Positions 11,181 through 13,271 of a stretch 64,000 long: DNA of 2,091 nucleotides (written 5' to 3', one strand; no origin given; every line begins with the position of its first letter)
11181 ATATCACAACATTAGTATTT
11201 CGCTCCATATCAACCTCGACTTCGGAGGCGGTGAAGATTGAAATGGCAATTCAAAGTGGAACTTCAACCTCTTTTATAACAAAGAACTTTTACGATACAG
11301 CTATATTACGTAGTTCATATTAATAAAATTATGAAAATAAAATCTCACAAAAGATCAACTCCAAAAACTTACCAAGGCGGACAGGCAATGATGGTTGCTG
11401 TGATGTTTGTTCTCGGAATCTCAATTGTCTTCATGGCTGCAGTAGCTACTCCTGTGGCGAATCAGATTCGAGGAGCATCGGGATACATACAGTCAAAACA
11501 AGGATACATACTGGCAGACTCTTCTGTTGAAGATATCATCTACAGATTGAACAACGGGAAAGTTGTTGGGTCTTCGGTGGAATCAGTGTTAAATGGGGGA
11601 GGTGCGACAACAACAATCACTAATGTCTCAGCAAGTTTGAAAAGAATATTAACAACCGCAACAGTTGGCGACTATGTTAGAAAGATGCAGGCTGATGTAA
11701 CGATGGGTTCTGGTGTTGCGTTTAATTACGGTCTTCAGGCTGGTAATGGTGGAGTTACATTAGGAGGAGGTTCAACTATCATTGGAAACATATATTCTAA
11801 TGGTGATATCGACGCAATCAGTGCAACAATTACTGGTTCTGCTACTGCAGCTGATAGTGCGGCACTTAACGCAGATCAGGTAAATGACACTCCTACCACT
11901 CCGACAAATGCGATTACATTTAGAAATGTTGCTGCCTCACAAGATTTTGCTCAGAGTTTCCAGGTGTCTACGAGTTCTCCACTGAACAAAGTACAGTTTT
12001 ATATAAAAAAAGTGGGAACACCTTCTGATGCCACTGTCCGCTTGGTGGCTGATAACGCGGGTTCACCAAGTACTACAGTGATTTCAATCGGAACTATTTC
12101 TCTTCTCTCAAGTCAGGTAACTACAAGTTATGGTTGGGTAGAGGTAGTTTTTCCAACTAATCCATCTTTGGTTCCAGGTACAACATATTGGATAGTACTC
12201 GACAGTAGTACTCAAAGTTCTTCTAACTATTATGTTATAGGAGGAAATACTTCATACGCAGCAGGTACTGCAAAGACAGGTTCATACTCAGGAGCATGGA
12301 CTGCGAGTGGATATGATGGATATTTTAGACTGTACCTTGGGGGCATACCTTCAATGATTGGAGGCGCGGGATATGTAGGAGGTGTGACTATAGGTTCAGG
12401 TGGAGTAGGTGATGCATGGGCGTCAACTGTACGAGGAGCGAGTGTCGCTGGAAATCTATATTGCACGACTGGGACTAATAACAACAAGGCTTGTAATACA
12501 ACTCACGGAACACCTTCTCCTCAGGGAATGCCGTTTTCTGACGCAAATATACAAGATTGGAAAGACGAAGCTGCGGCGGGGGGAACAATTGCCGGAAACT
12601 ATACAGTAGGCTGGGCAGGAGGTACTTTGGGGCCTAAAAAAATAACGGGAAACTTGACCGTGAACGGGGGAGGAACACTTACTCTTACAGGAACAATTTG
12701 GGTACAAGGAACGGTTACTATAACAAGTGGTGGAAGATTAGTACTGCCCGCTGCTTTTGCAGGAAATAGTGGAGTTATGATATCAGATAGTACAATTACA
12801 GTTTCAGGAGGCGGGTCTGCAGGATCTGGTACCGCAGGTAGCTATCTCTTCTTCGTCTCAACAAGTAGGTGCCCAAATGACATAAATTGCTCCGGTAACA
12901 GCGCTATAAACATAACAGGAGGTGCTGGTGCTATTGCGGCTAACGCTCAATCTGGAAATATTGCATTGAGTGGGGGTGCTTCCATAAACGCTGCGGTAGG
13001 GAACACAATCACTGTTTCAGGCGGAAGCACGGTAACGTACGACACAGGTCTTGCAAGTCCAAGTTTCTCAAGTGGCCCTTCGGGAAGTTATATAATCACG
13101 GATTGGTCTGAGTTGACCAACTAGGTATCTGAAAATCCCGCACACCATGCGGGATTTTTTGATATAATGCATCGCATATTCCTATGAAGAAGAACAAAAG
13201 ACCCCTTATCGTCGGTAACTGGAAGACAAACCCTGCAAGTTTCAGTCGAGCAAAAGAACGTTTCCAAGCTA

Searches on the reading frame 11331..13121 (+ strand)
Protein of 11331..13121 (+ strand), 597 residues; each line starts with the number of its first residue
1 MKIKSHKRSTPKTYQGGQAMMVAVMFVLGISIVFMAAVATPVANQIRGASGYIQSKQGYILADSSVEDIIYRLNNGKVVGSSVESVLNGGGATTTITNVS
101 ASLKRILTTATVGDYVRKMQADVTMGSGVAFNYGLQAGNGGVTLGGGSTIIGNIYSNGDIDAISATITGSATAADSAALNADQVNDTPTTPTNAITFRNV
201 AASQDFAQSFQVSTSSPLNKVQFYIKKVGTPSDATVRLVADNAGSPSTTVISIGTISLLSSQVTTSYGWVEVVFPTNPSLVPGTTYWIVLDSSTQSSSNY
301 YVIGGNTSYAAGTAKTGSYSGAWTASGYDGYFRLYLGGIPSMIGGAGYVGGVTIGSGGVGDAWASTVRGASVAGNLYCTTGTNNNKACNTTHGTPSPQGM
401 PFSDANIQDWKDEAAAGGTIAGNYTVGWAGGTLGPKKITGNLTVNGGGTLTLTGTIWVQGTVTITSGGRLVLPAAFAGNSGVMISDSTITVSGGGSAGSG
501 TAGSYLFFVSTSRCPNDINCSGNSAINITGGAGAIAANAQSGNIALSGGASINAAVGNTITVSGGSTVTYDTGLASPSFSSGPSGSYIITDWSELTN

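Call 32: search_protein_families(library=ncbifam, proteins=[window:11331-13121:+], max_evalue=0.00001)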
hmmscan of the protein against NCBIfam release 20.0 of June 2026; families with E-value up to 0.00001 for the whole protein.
window:11331-13121:+ (597 aa): 1 family
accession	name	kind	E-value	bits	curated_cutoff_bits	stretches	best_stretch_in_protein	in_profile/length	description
NF041539.1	choice_anch_R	domain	2.6e-07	30.7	30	1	191-321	5-138/155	choice-of-anchor R domain-containing protein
